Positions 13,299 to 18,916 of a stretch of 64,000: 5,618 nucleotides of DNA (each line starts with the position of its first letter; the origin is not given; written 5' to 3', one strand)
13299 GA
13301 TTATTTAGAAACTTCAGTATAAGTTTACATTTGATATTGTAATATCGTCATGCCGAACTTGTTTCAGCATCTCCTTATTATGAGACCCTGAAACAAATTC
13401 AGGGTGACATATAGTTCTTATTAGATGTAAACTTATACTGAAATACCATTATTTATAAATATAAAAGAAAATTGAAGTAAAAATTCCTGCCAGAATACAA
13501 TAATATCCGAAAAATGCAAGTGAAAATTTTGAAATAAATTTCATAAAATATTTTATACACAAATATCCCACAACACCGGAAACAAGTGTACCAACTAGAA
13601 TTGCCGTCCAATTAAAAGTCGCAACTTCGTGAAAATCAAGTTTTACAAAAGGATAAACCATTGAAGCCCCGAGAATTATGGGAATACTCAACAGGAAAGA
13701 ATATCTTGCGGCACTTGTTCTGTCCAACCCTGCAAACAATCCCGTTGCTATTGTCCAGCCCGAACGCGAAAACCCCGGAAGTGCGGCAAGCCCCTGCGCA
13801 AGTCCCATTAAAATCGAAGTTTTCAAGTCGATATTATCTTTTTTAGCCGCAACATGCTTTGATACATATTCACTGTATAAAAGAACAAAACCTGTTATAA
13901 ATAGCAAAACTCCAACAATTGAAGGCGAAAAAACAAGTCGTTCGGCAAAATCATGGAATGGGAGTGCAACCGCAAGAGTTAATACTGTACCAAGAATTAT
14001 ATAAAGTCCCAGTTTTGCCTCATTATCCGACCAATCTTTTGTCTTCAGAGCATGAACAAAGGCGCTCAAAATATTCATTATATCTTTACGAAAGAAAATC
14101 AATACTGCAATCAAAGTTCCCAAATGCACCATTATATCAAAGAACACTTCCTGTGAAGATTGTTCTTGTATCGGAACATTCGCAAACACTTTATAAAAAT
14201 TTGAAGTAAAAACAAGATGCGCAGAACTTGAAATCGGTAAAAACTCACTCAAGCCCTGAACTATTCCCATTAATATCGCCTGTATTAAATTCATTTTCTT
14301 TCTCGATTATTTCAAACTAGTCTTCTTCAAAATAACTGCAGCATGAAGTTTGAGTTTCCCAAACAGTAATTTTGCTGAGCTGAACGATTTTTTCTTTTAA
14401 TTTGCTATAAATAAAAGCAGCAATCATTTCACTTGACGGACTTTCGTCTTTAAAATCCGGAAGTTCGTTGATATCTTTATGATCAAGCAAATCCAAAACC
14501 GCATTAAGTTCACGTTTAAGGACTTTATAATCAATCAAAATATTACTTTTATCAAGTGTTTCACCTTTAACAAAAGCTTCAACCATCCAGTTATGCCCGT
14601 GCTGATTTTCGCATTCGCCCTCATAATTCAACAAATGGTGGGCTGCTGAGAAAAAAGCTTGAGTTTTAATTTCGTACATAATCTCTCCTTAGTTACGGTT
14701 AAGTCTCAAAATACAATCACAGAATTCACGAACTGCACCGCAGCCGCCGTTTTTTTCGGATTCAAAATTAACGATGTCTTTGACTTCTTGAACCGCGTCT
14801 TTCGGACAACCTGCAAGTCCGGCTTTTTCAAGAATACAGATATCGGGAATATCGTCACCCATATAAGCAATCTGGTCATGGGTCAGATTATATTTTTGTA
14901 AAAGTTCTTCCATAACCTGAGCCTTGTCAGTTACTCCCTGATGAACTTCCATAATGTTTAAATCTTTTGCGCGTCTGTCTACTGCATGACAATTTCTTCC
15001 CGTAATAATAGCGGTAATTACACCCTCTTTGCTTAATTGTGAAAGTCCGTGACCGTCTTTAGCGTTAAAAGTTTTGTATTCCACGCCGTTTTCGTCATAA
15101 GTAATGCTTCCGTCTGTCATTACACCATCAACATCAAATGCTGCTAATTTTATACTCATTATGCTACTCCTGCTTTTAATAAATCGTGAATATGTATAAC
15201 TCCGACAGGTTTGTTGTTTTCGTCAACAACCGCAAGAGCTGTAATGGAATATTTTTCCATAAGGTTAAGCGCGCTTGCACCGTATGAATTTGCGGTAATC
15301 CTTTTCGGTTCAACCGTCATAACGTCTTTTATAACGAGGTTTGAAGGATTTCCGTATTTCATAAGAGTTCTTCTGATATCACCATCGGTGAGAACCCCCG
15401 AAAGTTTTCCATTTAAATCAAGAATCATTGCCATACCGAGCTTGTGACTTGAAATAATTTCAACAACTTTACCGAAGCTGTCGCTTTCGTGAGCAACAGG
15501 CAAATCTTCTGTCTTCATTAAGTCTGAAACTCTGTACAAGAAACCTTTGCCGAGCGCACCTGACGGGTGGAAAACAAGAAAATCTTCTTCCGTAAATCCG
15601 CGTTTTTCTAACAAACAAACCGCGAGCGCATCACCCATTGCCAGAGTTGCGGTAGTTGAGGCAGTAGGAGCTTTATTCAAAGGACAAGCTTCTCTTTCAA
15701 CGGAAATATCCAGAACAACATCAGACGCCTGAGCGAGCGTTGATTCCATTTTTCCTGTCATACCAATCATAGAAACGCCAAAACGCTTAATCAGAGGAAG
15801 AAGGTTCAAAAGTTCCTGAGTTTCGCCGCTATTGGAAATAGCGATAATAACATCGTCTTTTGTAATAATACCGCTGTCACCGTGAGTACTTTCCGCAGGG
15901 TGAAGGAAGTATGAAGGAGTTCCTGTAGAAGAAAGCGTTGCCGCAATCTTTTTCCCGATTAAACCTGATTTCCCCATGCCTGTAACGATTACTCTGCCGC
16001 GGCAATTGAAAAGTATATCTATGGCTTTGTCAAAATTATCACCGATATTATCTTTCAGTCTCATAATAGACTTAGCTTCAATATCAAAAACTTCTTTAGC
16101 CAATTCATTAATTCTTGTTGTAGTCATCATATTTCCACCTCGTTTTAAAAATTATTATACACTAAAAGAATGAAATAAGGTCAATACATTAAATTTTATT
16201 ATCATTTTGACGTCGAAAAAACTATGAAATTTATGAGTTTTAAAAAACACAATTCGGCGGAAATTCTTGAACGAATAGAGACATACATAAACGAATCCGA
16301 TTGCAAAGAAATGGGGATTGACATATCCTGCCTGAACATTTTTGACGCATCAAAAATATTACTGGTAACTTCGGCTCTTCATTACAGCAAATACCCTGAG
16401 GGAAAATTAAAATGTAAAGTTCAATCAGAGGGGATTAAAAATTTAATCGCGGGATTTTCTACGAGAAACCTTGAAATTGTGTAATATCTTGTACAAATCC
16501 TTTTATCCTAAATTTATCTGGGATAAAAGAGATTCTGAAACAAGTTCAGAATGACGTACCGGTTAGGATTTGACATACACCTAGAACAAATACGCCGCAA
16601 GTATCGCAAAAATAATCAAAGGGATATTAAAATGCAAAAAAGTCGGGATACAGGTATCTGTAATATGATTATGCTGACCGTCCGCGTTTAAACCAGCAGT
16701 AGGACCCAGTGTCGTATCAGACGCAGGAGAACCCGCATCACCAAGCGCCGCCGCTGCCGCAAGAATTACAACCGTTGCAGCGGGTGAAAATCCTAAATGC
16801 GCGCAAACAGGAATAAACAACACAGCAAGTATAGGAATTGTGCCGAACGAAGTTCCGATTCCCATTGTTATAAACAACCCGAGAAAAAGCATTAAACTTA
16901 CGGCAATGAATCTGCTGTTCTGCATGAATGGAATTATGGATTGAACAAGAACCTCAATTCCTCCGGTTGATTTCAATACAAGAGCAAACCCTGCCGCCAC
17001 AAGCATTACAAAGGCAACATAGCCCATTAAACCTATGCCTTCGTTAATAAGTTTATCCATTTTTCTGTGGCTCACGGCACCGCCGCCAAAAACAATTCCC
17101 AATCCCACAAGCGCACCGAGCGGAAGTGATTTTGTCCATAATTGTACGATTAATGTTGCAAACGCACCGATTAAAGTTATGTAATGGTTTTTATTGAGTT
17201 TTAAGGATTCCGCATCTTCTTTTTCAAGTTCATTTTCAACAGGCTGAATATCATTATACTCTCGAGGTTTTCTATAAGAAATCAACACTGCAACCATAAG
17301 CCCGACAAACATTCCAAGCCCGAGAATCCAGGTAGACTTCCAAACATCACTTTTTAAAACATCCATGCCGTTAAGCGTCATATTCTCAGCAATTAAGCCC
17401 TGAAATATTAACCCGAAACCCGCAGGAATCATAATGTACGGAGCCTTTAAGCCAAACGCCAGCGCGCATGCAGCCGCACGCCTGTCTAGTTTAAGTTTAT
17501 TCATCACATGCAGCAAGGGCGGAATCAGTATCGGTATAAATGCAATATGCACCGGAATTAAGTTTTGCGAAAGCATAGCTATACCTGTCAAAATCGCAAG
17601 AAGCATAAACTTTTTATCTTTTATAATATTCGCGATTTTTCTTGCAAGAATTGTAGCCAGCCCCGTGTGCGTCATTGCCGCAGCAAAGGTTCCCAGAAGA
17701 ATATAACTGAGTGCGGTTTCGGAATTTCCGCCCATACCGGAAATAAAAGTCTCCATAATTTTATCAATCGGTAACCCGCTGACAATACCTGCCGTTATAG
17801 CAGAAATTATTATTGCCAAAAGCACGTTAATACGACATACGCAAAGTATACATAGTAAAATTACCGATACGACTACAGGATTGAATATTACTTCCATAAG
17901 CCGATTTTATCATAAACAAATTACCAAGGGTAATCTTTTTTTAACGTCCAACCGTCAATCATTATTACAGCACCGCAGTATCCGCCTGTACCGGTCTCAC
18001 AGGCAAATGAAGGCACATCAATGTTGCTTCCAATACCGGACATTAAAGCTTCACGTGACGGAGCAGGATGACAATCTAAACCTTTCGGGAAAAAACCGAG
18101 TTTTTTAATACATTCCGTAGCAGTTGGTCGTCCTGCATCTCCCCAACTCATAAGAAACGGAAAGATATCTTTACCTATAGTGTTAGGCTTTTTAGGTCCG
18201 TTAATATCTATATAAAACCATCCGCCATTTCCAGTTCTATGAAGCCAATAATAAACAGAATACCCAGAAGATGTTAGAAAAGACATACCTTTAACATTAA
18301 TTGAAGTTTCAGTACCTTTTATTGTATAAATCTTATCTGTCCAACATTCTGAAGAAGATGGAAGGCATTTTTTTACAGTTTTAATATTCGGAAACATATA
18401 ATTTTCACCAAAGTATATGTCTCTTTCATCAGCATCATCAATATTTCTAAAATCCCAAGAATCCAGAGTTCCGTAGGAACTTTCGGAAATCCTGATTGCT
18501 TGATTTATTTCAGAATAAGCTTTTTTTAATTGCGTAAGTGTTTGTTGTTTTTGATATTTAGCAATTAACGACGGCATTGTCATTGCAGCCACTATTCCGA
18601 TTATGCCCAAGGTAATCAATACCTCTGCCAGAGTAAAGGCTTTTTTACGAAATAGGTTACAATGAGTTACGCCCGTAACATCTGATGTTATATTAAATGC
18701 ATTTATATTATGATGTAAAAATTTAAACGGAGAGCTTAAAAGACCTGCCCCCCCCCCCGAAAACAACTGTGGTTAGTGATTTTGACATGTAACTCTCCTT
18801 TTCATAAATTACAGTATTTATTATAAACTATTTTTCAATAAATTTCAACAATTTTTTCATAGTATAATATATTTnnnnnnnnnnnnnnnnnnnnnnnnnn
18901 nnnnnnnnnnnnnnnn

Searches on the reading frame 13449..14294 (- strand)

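Call 72: search_protein_families(library=pfam, proteins=[window:13449-14294:-], max_evalue=0.00001)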
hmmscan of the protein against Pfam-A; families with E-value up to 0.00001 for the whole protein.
window:13449-14294:- (281 aa): 1 family
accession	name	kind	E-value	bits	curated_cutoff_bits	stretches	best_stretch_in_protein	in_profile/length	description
PF02673.24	BacA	-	2.5e-79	267.1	33.4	1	6-271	1-256/257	Bacitracin resistance protein BacA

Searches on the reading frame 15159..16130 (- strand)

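Call 72: search_protein_families(library=pfam, proteins=[window:15159-16130:-], max_evalue=0.00001)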
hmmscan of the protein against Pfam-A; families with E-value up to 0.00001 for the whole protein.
window:15159-16130:- (323 aa): 2 families
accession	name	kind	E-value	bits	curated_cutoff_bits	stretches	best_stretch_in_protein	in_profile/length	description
PF01380.27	SIS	-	3e-30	105.2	25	1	41-171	2-130/131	SIS domain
PF00571.33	CBS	-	1.3e-19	70.7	24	2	267-320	1-54/57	CBS domain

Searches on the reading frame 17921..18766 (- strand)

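Call 8: search_protein_families(library=pfam, proteins=[window:17921-18766:-], max_evalue=0.01)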
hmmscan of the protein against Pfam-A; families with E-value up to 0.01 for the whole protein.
window:17921-18766:- (281 aa): 2 families
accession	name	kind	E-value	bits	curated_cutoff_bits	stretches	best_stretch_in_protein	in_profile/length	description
PF07963.17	N_methyl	-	2.1e-05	24.3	21.2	1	40-63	3-26/27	Prokaryotic N-terminal methylation motif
PF20318.3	DUF6613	-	0.0022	18.4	24.3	1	67-133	2-68/200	Family of unknown function (DUF6613)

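Call 52: search_protein_families(library=ncbifam, proteins=[window:17924-18640:-], max_evalue=0.01)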
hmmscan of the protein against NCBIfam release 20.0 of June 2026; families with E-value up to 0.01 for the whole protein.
window:17924-18640:- (239 aa): 6 families
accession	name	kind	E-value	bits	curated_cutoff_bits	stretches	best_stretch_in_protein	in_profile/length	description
NF041013.1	T4P_ComGE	equivalog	5.2e-05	23.3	49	1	1-52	5-56/83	competence type IV pilus minor pilin ComGE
TIGR01710.1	typeII_sec_gspG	equivalog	0.00026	21.1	88.85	1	2-48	3-48/134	type II secretion system major pseudopilin GspG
NF040982.1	ComGD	equivalog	0.00063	20.2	70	1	1-47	3-52/139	competence type IV pilus minor pilin ComGD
NF007862.0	PRK10574.1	equivalog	0.00072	19.7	138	1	2-56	7-60/145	prepilin peptidase-dependent pilin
NF041775.1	typeIV_PilA_Myxo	equivalog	0.0029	17.6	400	1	2-41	13-55/214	type IV pilin protein PilA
TIGR02532.1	IV_pilin_GFxxxE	domain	0.0096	15.7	16.3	0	2-21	4-23/24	prepilin-type N-terminal cleavage/methylation domain-containing protein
